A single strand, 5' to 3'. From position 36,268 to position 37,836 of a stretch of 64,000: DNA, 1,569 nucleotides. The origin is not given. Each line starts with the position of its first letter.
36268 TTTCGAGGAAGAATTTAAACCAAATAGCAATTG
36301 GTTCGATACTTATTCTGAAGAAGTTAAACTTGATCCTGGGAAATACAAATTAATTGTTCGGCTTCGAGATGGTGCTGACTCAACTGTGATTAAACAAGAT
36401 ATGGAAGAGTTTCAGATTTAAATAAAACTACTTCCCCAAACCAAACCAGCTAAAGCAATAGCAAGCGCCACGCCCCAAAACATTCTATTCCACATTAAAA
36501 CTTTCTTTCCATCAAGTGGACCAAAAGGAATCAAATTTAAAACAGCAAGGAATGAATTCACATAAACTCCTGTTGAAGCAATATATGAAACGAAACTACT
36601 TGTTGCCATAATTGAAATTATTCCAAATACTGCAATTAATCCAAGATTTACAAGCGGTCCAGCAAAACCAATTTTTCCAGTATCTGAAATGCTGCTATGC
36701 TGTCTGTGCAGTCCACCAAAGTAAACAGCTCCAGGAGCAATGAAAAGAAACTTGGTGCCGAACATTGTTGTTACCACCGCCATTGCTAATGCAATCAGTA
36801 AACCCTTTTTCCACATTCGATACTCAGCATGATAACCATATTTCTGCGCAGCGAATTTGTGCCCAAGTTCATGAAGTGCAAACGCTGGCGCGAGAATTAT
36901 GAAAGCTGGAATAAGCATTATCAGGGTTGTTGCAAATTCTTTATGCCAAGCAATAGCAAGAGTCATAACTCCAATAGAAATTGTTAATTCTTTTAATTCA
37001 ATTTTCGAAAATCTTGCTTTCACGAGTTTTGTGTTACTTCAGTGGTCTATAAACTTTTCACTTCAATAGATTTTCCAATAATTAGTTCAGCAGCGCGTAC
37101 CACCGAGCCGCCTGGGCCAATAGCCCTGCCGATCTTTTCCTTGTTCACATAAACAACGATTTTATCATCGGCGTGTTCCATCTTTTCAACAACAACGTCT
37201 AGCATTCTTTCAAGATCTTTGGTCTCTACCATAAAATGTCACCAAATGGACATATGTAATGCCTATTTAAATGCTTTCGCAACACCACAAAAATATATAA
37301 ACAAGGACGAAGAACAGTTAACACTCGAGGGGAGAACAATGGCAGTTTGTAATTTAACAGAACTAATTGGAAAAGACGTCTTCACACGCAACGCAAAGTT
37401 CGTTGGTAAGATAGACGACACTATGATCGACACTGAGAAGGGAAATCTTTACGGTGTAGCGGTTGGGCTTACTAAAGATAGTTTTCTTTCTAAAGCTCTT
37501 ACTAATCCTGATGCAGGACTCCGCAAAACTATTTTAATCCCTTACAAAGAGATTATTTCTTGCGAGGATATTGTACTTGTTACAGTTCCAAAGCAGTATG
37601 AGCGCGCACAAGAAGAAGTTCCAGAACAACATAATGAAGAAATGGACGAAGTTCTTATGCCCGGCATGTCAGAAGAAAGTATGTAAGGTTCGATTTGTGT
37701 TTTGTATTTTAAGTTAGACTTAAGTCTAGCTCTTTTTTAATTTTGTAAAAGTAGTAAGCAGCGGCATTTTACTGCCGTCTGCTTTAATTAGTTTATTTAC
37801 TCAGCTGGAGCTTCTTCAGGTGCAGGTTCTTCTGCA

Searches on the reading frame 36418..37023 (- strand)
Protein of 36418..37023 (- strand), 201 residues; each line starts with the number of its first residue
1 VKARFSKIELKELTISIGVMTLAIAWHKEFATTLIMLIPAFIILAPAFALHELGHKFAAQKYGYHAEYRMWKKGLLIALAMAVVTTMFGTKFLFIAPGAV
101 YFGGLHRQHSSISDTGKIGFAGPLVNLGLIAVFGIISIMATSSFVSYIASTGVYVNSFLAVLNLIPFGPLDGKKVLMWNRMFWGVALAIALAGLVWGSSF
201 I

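Call 17: search_protein_families(library=pfam, proteins=[window:36418-37023:-], max_evalue=0.001)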
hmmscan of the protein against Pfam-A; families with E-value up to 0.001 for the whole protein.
window:36418-37023:- (201 aa): 1 family
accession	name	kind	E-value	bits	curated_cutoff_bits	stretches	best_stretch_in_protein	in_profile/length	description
PF02163.28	Peptidase_M50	-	9.1e-10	38.7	27.2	2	134-177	145-191/221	Peptidase family M50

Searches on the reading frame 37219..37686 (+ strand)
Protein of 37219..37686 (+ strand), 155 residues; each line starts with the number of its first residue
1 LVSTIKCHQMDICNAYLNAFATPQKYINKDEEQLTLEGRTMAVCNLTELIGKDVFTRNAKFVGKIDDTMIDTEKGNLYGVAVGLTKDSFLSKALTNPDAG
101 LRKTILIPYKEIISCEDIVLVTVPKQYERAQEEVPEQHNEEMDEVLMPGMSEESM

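Call 17: search_protein_families(library=pfam, proteins=[window:37219-37686:+], max_evalue=0.001)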
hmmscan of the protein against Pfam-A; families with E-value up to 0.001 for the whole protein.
window:37219-37686:+ (155 aa): 1 family
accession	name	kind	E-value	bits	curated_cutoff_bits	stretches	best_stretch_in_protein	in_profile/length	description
PF05239.21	PRC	-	6.7e-13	48.9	21.2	1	46-125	6-75/78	PRC-barrel domain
